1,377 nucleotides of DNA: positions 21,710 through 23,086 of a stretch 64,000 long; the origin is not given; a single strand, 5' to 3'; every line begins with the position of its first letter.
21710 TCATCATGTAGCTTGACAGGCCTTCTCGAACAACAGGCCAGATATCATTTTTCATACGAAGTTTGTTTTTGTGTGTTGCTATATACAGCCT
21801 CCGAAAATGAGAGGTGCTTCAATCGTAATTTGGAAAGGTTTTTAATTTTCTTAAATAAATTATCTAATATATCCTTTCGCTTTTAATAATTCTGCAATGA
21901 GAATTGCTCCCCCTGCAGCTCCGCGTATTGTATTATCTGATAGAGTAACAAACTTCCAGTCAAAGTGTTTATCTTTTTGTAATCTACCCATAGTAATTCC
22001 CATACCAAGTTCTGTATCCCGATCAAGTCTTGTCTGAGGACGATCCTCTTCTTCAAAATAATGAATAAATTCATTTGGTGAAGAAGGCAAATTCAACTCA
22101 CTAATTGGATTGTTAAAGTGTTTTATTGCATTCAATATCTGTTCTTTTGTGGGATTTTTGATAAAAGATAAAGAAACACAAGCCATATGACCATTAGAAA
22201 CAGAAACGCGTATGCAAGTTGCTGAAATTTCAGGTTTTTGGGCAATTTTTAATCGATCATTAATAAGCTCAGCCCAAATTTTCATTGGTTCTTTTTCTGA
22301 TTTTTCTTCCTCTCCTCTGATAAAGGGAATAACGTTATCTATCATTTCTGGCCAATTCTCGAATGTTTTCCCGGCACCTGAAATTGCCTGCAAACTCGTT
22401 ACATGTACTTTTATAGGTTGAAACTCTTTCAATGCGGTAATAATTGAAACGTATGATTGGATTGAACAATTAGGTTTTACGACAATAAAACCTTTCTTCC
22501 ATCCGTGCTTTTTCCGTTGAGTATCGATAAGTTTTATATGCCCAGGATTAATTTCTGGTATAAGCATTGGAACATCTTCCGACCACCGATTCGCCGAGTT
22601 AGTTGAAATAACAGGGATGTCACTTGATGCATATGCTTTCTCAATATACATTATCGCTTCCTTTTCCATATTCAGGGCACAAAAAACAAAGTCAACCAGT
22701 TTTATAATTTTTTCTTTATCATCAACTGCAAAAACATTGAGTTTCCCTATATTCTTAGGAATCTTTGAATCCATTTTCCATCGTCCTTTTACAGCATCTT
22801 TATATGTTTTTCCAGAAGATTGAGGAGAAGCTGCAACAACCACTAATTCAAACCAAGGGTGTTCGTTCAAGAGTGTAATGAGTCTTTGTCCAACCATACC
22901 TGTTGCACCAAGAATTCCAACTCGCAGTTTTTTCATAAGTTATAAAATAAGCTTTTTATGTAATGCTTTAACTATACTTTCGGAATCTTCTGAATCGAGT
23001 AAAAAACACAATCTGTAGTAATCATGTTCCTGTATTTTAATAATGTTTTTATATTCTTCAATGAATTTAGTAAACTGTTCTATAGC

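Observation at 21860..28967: asd-lysC next to an ATP-grasp ligase, a short M42-like hydrolase, a PLP Orn/Lys/Arg-type decarboxylase and a class-III aminotransferase: candidate aspartate-derived diamine or conjugate pathway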

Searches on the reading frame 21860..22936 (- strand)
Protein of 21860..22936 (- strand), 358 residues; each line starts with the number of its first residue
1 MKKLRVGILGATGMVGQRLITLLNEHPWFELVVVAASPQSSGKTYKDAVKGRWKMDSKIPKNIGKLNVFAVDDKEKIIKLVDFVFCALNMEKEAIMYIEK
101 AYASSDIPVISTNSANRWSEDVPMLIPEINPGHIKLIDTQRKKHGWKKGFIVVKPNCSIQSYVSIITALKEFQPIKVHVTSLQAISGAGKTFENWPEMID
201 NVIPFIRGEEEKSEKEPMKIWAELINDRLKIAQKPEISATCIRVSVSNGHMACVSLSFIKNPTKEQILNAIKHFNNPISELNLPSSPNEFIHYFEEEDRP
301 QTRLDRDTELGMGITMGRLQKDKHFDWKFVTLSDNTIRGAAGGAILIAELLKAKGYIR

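Call 3: search_protein_families(library=pfam, proteins=[window:21860-22936:-])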
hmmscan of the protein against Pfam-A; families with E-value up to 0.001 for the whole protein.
window:21860-22936:- (358 aa): 3 families
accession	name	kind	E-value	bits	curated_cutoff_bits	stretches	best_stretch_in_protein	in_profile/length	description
PF01118.30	Semialdhyde_dh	-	5.1e-28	98.3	26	1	5-136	1-120/121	Semialdehyde dehydrogenase, NAD binding domain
PF02774.23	Semialdhyde_dhC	-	7.2e-28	98.4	26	1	172-337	9-183/184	Semialdehyde dehydrogenase, dimerisation domain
PF01113.26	DapB_N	-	0.00039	20.9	25.6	1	5-63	2-61/124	Dihydrodipicolinate reductase, N-terminus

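Call 4: search_protein_families(library=ncbifam, proteins=[window:21860-22936:-])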
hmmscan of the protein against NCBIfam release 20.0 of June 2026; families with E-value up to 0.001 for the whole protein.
window:21860-22936:- (358 aa): 9 families
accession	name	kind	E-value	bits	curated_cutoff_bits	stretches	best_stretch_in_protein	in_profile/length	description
NF006416.0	PRK08664.1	subfamily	2.9e-137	457.6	232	1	1-357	1-349/350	aspartate-semialdehyde dehydrogenase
TIGR00978.1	asd_EA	equivalog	2e-100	336.2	301.2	1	4-352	1-341/342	aspartate-semialdehyde dehydrogenase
NF011456.0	PRK14874.1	equivalog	1.6e-28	99.7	223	2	2-191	3-166/346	aspartate-semialdehyde dehydrogenase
TIGR01296.1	asd_B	equivalog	7.4e-25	87.8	324.2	2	5-210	1-179/339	aspartate-semialdehyde dehydrogenase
NF005229.0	PRK06728.1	equivalog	2e-18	66.4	628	1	2-219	4-193/347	aspartate-semialdehyde dehydrogenase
TIGR01850.1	argC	equivalog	9.8e-13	48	233.6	1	5-113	2-98/345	N-acetyl-gamma-glutamyl-phosphate reductase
NF005957.0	PRK08040.1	equivalog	1.5e-07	31.2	273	1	6-191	7-167/336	aspartate-semialdehyde dehydrogenase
NF004224.0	PRK05671.1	equivalog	8.2e-06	25.5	284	0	3-190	4-165/336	aspartate-semialdehyde dehydrogenase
NF005144.0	PRK06598.1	subfamily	0.00079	18.6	198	0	198-276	222-301/369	aspartate-semialdehyde dehydrogenase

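Call 32: search_solved_structures(query=window:21860-22936:-, max_evalue=1e-20)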
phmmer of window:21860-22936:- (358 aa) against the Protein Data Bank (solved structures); distinct sequences matched with E-value up to 1e-20: 8.
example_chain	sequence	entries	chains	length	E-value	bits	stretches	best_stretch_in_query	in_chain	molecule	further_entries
1ys4_A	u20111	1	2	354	6.7e-75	255.5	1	3-352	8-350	Aspartate-semialdehyde dehydrogenase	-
5jw6_A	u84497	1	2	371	1e-73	251.5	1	3-357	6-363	Aspartate-semialdehyde dehydrogenase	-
4zhs_D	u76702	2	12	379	4.1e-73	249.6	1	1-357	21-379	Aspartate Semialdehyde Dehydrogenase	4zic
6c85_A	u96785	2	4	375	4.6e-71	242.8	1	3-358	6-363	Aspartate-semialdehyde dehydrogenase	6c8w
3hsk_A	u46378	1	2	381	1.4e-69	238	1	5-356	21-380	Aspartate-semialdehyde dehydrogenase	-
5cef_A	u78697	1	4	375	1.8e-63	217.9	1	3-357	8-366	Aspartate-semialdehyde dehydrogenase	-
2ep5_A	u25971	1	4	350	1.6e-62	214.8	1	3-357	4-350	350aa long hypothetical aspartate-semialdehyde dehydrogenase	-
4dpk_A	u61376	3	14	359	2.1e-57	198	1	3-357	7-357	Malonyl-CoA/succinyl-CoA reductase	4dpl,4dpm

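Call 49: find_homologous_proteins(query=window:21860-22936:-, max_evalue=1e-30)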
Query window:21860-22936:- (358 aa): 8000 proteins with E <= 1e-30 among 8000 candidates; the best 120 are listed.
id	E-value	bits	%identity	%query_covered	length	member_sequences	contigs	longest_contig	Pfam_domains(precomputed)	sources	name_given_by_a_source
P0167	1.0e-238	809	100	100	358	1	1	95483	PF02774.24,PF01118.31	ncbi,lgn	-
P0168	1.2e-174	598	73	100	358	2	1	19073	PF02774.24,PF01118.31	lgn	-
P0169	5.3e-171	586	72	100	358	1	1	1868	PF02774.24,PF01118.31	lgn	-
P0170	2.9e-169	581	71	100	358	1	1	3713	PF02774.24,PF01118.31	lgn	-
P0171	4.5e-169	580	71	100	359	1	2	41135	PF02774.24,PF01118.31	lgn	-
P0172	5.8e-169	580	71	100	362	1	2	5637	PF02774.24,PF01118.31,PF03435.25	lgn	-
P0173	1.6e-168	578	70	100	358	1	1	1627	PF02774.24,PF01118.31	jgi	jgi:aspartate-semialdehyde dehydrogenase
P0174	2.9e-168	577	72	100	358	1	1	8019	PF02774.24,PF01118.31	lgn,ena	-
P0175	9.1e-168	576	69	99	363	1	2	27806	PF01113.27,PF02774.24,PF01118.31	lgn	-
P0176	1.5e-167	575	70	100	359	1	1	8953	PF02774.24,PF01118.31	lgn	-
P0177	1.0e-165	569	70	100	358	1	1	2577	PF02774.24,PF01118.31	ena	-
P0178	4.8e-165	567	70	100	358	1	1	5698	PF02774.24,PF01118.31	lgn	-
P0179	2.0e-164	565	70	100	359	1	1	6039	PF02774.24,PF01118.31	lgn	-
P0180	5.3e-164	563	70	100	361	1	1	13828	PF02774.24,PF01118.31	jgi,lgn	jgi:aspartate-semialdehyde dehydrogenase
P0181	6.4e-164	563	66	100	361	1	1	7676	PF02774.24,PF01118.31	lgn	-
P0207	2.7e-158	545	67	100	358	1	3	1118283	PF02774.24,PF01118.31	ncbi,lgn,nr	ncbi:aspartate-semialdehyde dehydrogenase [Candidatus Gottesmanbacteria bacterium]|nr:aspartate-semi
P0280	4.3e-152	524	65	100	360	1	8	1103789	PF02774.24,PF01118.31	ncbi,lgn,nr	ncbi:MAG: aspartate-semialdehyde dehydrogenase [Candidatus Roizmanbacteria bacterium]|nr:MAG: aspart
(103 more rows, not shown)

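Call 50: find_encoding_contigs(protein=P0168, flank=10000, max_places=1)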
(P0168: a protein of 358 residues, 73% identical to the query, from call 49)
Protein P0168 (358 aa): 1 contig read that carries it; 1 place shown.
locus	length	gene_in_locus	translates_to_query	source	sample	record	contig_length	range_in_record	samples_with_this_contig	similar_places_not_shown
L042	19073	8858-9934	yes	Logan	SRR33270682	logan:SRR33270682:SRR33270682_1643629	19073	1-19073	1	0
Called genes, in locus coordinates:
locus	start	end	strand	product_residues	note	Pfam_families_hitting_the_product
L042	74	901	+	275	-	PF05697:Trigger_N, PF05698:Trigger_C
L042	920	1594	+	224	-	PF18904:DUF5660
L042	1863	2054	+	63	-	-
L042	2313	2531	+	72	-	-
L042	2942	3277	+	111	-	-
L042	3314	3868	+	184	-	-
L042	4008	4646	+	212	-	PF00702:Hydrolase, PF12710:HAD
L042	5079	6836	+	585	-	PF07973:tRNA_SAD (weak), PF00587:tRNA-synt_2b, PF03129:HGTP_anticodon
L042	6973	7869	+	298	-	PF00696:AA_kinase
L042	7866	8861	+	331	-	PF03447:NAD_binding_3, PF00742:Homoserine_dh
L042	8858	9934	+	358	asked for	PF01118:Semialdhyde_dh, PF02774:Semialdhyde_dhC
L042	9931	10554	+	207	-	-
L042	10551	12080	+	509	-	PF14821:Thr_synth_N, PF00291:PALP, PF24857:THR4_C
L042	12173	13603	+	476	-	PF01063:Aminotran_4 (faint)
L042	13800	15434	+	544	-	-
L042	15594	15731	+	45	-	-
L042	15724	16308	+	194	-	PF05198:IF3_N, PF00707:IF3_C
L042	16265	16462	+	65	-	PF01632:Ribosomal_L35p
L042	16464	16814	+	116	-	PF00453:Ribosomal_L20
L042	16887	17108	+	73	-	-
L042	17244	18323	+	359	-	PF02912:Phe_tRNA-synt_N, PF01409:tRNA-synt_2d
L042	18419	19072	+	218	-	?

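Call 51: find_encoding_contigs(protein=P0207, flank=10000, max_places=1)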
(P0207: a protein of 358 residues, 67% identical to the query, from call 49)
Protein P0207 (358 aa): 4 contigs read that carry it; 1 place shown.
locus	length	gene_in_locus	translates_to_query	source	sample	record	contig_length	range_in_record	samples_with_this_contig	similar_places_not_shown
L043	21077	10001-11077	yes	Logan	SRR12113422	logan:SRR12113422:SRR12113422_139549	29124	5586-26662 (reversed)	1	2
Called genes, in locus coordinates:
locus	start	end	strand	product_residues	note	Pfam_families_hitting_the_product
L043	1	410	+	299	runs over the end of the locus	PF00226:DnaJ, PF01556:DnaJ_C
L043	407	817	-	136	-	PF00856:SET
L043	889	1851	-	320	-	PF02618:YceG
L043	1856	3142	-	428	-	PF02885:Glycos_trans_3N, PF00591:Glycos_transf_3, PF07831:PYNP_C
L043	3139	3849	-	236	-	PF04203:Sortase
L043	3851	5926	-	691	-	PF04865:Baseplate_J (weak)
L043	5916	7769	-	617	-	PF01411:tRNA-synt_2c, PF07973:tRNA_SAD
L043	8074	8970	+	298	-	PF00696:AA_kinase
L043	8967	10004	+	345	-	PF03447:NAD_binding_3 (faint), PF00742:Homoserine_dh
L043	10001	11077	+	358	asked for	PF01118:Semialdhyde_dh, PF02774:Semialdhyde_dhC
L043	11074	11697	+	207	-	-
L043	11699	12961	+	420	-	PF00291:PALP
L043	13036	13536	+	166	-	PF18869:HEPN_RnaseLS (weak)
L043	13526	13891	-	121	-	-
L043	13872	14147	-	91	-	-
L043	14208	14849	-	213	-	PF13413:HTH_25, PF09136:Glucodextran_B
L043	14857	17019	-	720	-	PF17854:FtsK_alpha, PF01580:FtsK_SpoIIIE, PF09397:FtsK_gamma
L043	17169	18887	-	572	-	PF00753:Lactamase_B, PF12706:Lactamase_B_2, PF22505:RNase_J_b_CASP, PF07521:RMMBL (weak), PF17770:RNase_J_C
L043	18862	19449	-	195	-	PF03167:UDG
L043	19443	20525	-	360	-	PF00004:AAA, PF07728:AAA_5, PF22667:Lon_lid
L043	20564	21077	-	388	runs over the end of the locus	PF00534:Glycos_transf_1, PF13692:Glyco_trans_1_4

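Call 52: find_encoding_contigs(protein=P0280, flank=10000, max_places=1)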
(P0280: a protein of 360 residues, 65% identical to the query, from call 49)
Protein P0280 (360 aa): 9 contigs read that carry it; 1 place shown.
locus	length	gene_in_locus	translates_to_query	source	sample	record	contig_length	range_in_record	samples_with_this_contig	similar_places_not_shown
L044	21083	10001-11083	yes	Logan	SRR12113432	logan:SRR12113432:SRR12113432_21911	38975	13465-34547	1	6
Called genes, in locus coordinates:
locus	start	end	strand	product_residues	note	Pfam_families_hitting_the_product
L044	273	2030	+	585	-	PF13522:GATase_6, PF12481:DUF3700 (faint), PF13537:GATase_7, PF00733:Asn_synthase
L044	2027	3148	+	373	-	PF00534:Glycos_transf_1, PF13692:Glyco_trans_1_4 (weak)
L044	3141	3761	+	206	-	PF07021:MetW (weak), PF13489:Methyltransf_23, PF13649:Methyltransf_25 (weak), PF13847:Methyltransf_31, PF08241:Methyltransf_11, PF08242:Methyltransf_12 (weak)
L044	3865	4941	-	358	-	PF04321:RmlD_sub_bind, PF01073:3Beta_HSD, PF01370:Epimerase, PF07993:NAD_binding_4, PF16363:GDP_Man_Dehyd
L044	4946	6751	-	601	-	PF02776:TPP_enzyme_N, PF00205:TPP_enzyme_M, PF02775:TPP_enzyme_C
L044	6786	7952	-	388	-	PF00155:Aminotran_1_2, PF00266:Aminotran_5 (faint), PF01053:Cys_Met_Meta_PP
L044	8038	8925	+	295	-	PF00696:AA_kinase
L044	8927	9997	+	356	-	PF00742:Homoserine_dh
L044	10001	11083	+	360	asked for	PF01118:Semialdhyde_dh, PF02774:Semialdhyde_dhC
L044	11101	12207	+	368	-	PF01041:DegT_DnrJ_EryC1, PF00155:Aminotran_1_2 (weak), PF00266:Aminotran_5 (weak)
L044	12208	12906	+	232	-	PF00535:Glycos_transf_2 (weak)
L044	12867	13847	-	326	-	PF13480:Acetyltransf_6, PF02388:FemAB (weak)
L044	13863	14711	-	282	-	PF00551:Formyl_trans_N, PF02911:Formyl_trans_C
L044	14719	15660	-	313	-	PF01408:GFO_IDH_MocA, PF22725:GFO_IDH_MocA_C3, PF02894:GFO_IDH_MocA_C (weak)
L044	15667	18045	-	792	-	PF09586:YfhO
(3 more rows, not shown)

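Call 96: search_protein_families(library=pfam, proteins=[L042:9931-10554:+, L043:11074-11697:+], max_evalue=10)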
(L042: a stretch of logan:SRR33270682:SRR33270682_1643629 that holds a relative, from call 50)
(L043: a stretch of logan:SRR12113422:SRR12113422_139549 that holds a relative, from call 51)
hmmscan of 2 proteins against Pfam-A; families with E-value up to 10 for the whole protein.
L042:9931-10554:+ (207 aa): 8 families
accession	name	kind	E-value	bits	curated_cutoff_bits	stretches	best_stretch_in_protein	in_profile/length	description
PF13671.12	AAA_33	-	0.00015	22.5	27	1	4-105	3-82/143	AAA domain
PF13238.12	AAA_18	-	0.00026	21.9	29.4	1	5-124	3-97/128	AAA domain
PF01202.28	SKI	-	0.0019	18.8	22.1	1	85-194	53-148/159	Shikimate kinase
PF03668.21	RapZ-like_N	-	0.0044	17.2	25.4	1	6-35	7-34/158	RapZ-like N-terminal domain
PF22230.1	Csx1_CARF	-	0.055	14.3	24.7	1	64-129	96-153/163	CRISPR system endoribonuclease Csx1, CARF domain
PF13479.12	AAA_24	-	0.057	13.7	27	1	2-102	4-74/195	AAA domain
PF16575.11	CLP1_P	-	0.13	12.5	26.6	1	68-121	76-131/188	mRNA cleavage and polyadenylation factor CLP1 P-loop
PF14162.11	YozD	-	0.21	12.4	27.5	1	175-188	30-43/56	YozD-like protein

L043:11074-11697:+ (207 aa): 5 families
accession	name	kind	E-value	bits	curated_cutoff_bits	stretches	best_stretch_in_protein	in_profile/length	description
PF25046.1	DUF7790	-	2e-05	24.6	23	1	8-108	123-218/272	Domain of unknown function (DUF7790)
PF13671.12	AAA_33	-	0.0032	18.2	27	1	5-101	4-78/143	AAA domain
PF16575.11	CLP1_P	-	0.048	13.9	26.6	1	66-117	74-127/188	mRNA cleavage and polyadenylation factor CLP1 P-loop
PF06868.16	DUF1257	-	0.063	14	22.2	1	77-118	59-96/103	Protein of unknown function (DUF1257)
PF14162.11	YozD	-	0.11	13.4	27.5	1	175-190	30-45/56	YozD-like protein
